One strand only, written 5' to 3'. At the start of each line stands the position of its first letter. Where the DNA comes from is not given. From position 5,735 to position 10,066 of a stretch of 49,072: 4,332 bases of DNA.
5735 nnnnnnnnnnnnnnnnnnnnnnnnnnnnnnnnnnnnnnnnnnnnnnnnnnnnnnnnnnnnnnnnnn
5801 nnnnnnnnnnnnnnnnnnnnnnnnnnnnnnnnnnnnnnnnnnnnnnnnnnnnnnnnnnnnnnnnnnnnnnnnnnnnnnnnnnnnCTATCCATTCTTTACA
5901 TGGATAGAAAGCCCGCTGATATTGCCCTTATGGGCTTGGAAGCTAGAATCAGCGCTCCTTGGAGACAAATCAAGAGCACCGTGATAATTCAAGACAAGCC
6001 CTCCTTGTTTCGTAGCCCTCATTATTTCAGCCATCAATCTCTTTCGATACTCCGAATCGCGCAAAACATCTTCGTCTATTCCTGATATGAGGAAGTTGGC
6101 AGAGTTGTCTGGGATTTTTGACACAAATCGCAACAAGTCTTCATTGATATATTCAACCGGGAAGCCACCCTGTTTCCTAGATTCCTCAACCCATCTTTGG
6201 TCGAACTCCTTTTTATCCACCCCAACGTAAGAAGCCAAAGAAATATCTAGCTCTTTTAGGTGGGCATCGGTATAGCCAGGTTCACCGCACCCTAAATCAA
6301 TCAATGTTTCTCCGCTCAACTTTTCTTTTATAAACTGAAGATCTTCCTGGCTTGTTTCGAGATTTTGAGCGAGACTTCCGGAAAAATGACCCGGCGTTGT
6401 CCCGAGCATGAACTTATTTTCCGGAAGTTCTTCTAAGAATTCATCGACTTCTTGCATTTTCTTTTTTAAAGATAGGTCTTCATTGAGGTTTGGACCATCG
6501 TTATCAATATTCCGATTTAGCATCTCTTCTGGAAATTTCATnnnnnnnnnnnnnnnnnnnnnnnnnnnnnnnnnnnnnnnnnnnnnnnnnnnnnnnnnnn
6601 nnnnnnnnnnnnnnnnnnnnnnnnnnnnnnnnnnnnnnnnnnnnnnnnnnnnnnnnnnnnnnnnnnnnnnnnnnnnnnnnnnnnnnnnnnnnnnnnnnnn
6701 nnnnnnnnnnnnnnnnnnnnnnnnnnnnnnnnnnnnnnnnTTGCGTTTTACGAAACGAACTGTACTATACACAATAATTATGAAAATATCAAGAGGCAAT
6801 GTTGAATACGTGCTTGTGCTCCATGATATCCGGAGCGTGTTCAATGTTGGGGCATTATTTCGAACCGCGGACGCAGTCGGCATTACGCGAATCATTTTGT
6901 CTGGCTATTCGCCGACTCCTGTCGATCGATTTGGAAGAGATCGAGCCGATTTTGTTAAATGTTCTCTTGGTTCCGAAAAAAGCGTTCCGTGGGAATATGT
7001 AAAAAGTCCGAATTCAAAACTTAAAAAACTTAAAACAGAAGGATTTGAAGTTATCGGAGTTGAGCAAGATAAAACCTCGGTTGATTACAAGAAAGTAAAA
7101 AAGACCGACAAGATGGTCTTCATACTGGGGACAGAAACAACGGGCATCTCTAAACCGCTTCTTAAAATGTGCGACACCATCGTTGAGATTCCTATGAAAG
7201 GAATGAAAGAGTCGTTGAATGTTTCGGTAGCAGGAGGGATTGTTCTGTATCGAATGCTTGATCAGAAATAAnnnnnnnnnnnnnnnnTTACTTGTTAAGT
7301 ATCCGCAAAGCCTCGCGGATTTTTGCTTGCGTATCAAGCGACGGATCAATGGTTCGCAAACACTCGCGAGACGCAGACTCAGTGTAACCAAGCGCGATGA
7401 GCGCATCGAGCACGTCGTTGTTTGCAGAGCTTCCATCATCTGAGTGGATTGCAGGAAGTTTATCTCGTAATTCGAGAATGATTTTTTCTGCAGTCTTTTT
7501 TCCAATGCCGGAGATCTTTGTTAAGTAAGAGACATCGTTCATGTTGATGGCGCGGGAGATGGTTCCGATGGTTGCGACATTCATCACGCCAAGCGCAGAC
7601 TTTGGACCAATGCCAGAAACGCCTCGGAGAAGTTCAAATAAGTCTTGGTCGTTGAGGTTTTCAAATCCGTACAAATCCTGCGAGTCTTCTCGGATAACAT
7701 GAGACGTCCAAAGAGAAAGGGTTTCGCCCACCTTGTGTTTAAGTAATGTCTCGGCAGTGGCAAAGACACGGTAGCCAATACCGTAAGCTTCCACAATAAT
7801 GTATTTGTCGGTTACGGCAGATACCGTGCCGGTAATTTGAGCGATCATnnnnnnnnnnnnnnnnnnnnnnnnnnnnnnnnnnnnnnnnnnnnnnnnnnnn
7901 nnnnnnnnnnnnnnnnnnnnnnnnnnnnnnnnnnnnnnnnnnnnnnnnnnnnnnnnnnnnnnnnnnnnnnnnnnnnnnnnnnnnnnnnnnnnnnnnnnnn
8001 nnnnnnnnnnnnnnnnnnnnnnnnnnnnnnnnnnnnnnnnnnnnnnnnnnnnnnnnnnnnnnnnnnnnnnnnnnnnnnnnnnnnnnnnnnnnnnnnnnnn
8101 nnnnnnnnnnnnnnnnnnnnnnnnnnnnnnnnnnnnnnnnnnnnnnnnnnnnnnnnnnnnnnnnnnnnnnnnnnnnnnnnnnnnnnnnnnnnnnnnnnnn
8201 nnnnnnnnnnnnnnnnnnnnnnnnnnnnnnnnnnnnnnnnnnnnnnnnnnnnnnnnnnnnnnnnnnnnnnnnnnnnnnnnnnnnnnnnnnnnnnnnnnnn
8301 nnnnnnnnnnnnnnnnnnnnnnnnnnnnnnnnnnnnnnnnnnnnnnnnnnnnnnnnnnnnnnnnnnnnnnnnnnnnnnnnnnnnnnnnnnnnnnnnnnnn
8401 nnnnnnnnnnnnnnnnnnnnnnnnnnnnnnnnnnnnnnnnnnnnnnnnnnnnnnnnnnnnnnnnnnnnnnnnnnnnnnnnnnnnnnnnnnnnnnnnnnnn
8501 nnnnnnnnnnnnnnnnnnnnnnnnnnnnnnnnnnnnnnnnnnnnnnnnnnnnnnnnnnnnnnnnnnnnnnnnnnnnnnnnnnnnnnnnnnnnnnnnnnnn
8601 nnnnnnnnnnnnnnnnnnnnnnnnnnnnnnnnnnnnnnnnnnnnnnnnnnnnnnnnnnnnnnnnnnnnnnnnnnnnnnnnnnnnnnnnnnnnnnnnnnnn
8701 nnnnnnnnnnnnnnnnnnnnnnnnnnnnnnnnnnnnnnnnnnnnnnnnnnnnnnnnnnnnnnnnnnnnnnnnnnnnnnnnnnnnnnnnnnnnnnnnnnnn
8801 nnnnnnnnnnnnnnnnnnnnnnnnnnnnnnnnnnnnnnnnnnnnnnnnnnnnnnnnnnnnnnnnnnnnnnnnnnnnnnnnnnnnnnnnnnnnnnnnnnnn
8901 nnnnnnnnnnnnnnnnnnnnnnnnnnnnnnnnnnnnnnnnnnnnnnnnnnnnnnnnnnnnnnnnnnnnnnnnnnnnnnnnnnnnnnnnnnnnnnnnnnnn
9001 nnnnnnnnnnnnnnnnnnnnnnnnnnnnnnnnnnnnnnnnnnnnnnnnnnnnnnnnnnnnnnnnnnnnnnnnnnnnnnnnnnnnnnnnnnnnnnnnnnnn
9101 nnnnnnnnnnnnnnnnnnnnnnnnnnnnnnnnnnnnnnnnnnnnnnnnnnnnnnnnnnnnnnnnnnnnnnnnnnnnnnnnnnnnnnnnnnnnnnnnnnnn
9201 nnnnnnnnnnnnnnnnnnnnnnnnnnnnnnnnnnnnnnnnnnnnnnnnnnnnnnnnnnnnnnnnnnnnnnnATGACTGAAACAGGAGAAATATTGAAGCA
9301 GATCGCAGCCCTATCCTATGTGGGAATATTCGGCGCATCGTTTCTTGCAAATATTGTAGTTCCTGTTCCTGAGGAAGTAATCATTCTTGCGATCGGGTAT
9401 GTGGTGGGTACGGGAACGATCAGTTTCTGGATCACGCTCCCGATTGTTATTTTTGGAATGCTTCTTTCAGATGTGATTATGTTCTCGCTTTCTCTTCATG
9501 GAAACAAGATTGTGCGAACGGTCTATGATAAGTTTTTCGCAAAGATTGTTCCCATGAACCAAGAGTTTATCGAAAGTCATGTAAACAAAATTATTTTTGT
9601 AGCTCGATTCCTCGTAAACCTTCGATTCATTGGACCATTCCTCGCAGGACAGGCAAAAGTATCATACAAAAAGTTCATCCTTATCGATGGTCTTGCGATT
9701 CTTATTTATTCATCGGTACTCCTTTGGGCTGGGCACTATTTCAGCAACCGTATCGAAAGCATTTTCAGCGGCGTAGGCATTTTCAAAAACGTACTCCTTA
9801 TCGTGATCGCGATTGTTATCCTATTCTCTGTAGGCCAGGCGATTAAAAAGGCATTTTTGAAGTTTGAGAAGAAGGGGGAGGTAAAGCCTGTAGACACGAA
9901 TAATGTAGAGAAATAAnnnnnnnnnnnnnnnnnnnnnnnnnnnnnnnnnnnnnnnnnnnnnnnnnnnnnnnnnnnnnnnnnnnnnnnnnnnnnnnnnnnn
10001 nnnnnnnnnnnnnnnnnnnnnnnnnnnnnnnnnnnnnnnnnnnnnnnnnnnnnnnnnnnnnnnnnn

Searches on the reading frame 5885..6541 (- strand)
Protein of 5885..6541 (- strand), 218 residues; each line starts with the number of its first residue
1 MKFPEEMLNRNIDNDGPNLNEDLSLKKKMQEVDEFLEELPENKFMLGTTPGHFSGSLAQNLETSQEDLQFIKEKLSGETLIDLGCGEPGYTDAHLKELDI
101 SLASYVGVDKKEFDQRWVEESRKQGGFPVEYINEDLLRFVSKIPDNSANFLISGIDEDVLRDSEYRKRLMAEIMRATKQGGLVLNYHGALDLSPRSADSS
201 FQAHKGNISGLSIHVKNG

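Call 72: search_protein_families(library=pfam, proteins=[window:5885-6541:-], max_evalue=0.00001)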
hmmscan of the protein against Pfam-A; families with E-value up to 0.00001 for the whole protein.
window:5885-6541:- (218 aa): 1 family
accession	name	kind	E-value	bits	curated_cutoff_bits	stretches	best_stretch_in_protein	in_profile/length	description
PF08241.18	Methyltransf_11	-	2.8e-06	28.3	21.2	1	82-184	2-94/95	Methyltransferase domain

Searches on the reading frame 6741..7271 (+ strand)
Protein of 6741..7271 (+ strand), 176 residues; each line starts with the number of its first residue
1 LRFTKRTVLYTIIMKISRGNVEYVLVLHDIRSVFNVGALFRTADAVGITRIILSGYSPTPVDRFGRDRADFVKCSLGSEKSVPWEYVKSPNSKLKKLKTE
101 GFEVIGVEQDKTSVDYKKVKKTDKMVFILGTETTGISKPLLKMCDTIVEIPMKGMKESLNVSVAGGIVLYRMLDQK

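Call 72: search_protein_families(library=pfam, proteins=[window:6741-7271:+], max_evalue=0.00001)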
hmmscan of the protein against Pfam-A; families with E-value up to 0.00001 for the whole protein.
window:6741-7271:+ (176 aa): 1 family
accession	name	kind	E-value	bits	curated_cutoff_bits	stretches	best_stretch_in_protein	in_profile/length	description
PF00588.24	SpoU_methylase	-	4.2e-34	118.1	29.7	1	24-170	3-142/142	SpoU rRNA Methylase family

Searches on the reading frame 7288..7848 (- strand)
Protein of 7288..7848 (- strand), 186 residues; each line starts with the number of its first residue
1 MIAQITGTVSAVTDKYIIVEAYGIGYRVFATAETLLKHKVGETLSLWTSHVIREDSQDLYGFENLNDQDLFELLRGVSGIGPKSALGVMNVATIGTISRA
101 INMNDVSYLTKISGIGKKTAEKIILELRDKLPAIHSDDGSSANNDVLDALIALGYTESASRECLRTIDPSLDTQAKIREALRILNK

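Call 72: search_protein_families(library=pfam, proteins=[window:7288-7848:-], max_evalue=0.00001)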
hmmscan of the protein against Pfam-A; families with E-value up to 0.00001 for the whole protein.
window:7288-7848:- (186 aa): 4 families
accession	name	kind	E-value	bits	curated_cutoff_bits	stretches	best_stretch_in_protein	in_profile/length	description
PF01330.27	RuvA_N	-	7.8e-19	68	23.6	1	1-61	1-61/61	RuvA N terminal domain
PF14520.12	HHH_5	-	3.5e-15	56.7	27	1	71-129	1-57/57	Helix-hairpin-helix domain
PF07499.19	RuvA_C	-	1.4e-09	38.7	24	1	142-184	2-46/47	RuvA, C-terminal domain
PF00633.29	HHH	-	2.4e-08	33.8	24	0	109-124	13-28/30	Helix-hairpin-helix motif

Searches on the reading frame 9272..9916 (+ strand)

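Call 73: search_protein_families(library=pfam, proteins=[window:9272-9916:+], max_evalue=0.00001)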
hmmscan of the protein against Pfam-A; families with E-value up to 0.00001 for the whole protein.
window:9272-9916:+ (214 aa): 1 family
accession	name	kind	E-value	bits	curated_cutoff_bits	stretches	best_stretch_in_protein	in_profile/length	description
PF09335.16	VTT_dom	-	1.9e-10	41.7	33.9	1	32-155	1-122/123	VTT domain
